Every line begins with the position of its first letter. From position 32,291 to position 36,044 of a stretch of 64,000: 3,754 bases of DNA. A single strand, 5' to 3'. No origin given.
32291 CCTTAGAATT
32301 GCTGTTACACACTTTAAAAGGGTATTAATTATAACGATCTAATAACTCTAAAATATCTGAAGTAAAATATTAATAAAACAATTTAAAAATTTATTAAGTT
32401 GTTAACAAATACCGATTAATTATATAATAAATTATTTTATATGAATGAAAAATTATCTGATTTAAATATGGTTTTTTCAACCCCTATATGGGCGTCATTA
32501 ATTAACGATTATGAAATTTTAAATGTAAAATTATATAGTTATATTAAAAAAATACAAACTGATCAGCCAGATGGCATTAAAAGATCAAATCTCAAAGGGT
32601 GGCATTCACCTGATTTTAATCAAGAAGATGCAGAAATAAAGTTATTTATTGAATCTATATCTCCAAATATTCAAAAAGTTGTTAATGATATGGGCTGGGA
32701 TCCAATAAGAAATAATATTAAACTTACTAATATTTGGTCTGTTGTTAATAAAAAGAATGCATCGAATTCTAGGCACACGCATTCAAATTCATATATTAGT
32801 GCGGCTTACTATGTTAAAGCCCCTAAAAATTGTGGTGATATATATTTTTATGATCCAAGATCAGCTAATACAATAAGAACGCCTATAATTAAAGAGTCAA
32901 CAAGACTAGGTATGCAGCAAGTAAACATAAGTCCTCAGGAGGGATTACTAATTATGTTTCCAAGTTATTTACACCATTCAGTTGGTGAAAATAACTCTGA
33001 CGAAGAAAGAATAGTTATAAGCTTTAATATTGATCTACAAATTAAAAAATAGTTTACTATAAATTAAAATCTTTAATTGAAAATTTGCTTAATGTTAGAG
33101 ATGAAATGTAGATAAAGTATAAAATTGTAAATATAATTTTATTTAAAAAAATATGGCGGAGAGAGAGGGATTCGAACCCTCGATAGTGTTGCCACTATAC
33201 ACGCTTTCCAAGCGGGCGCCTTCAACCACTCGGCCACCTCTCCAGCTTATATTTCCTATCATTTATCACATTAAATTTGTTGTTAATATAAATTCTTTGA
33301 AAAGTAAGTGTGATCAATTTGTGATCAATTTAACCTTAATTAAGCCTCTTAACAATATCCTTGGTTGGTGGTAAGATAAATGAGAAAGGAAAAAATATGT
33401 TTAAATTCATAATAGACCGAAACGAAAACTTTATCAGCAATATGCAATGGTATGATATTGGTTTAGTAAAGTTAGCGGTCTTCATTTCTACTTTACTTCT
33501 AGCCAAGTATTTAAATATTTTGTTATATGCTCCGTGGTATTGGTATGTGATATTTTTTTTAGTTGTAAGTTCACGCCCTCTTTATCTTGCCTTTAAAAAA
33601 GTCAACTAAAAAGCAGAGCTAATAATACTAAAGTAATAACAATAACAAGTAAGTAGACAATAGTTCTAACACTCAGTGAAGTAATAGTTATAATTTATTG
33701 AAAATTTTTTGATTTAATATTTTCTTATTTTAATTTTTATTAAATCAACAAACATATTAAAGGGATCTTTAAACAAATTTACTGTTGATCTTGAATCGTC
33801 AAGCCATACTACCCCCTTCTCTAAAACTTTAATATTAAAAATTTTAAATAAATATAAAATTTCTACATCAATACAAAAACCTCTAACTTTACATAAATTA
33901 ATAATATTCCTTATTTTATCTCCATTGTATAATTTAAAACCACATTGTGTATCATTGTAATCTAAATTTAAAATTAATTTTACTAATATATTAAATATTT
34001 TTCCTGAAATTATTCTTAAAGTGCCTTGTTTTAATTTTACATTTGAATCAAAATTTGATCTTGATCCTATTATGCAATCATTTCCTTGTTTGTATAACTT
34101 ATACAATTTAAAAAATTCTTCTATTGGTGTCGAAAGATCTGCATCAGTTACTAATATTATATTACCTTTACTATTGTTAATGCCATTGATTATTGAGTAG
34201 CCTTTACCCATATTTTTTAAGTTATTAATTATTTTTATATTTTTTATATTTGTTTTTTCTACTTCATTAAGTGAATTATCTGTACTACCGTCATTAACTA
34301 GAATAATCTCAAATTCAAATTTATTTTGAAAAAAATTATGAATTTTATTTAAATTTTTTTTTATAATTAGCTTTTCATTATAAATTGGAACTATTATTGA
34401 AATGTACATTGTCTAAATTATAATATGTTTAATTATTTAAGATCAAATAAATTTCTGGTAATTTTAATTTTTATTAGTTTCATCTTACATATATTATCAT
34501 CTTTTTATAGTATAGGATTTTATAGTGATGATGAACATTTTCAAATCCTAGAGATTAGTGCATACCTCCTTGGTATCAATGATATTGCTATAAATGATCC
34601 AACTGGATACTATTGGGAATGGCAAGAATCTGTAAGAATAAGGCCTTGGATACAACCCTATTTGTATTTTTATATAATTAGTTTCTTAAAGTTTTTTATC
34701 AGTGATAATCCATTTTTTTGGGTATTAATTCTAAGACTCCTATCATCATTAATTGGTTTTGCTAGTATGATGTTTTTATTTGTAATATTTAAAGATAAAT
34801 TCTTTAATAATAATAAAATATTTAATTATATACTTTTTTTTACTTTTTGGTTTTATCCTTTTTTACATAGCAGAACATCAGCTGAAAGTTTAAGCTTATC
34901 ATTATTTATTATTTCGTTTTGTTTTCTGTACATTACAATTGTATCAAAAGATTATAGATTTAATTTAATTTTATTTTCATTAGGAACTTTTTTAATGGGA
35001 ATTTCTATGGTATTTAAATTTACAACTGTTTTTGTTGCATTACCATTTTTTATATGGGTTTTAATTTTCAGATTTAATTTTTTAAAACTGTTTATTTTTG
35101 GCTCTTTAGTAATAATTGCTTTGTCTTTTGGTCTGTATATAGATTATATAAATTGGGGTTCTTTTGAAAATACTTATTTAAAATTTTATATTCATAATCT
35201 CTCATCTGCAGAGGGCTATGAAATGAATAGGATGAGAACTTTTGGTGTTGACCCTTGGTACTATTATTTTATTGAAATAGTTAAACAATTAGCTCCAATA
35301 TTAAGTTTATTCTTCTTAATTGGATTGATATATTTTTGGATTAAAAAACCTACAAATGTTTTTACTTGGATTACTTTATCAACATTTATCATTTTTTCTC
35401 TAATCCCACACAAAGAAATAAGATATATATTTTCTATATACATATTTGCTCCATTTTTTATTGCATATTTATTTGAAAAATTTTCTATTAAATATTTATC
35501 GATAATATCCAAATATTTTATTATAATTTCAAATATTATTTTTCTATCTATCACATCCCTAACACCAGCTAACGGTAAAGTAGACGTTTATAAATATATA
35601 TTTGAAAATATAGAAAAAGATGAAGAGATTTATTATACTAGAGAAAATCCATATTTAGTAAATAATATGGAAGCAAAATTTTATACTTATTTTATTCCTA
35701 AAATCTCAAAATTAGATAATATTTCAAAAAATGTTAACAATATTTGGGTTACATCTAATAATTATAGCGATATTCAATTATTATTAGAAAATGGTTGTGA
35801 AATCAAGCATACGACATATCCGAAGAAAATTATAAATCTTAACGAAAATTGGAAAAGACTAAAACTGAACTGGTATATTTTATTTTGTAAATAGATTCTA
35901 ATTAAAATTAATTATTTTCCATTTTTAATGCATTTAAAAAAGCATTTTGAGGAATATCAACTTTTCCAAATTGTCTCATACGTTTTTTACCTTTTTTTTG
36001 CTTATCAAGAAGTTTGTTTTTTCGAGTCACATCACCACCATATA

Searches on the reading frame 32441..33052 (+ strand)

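Call 50: search_protein_families(library=pfam, proteins=[window:32441-33052:+], max_evalue=0.0001)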
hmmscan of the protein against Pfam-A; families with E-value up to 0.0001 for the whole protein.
window:32441-33052:+ (203 aa): 1 family
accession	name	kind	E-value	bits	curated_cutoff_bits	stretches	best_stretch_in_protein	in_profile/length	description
PF13759.12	2OG-FeII_Oxy_5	-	3.3e-28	98.5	27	1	98-196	2-101/101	Putative 2OG-Fe(II) oxygenase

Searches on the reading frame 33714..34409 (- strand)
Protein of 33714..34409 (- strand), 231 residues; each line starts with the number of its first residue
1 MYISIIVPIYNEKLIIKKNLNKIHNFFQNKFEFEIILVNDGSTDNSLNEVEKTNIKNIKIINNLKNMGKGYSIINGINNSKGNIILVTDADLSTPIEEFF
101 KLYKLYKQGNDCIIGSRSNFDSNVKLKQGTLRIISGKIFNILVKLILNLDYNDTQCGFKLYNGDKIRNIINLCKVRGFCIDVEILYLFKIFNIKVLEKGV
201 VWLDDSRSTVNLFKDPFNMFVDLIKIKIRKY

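Call 50: search_protein_families(library=pfam, proteins=[window:33714-34409:-], max_evalue=0.0001)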
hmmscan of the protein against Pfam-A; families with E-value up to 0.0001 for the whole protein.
window:33714-34409:- (231 aa): 2 families
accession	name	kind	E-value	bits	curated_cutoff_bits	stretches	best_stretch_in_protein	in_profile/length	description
PF00535.33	Glycos_transf_2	-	2.2e-25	89.9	23.3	1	4-164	1-162/168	Glycosyl transferase family 2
PF10111.15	Glyco_tranf_2_2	-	5.1e-08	33.2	27.3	1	4-106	1-106/276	Glycosyltransferase like family 2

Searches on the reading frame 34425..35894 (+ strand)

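Call 50: search_protein_families(library=pfam, proteins=[window:34425-35894:+], max_evalue=0.0001)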
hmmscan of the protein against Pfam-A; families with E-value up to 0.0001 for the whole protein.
window:34425-35894:+ (489 aa): 1 family
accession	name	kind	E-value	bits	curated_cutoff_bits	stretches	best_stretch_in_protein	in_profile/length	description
PF03901.23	Glyco_transf_22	-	1.7e-33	116.9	23.8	1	15-405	3-390/414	Alg9-like mannosyltransferase family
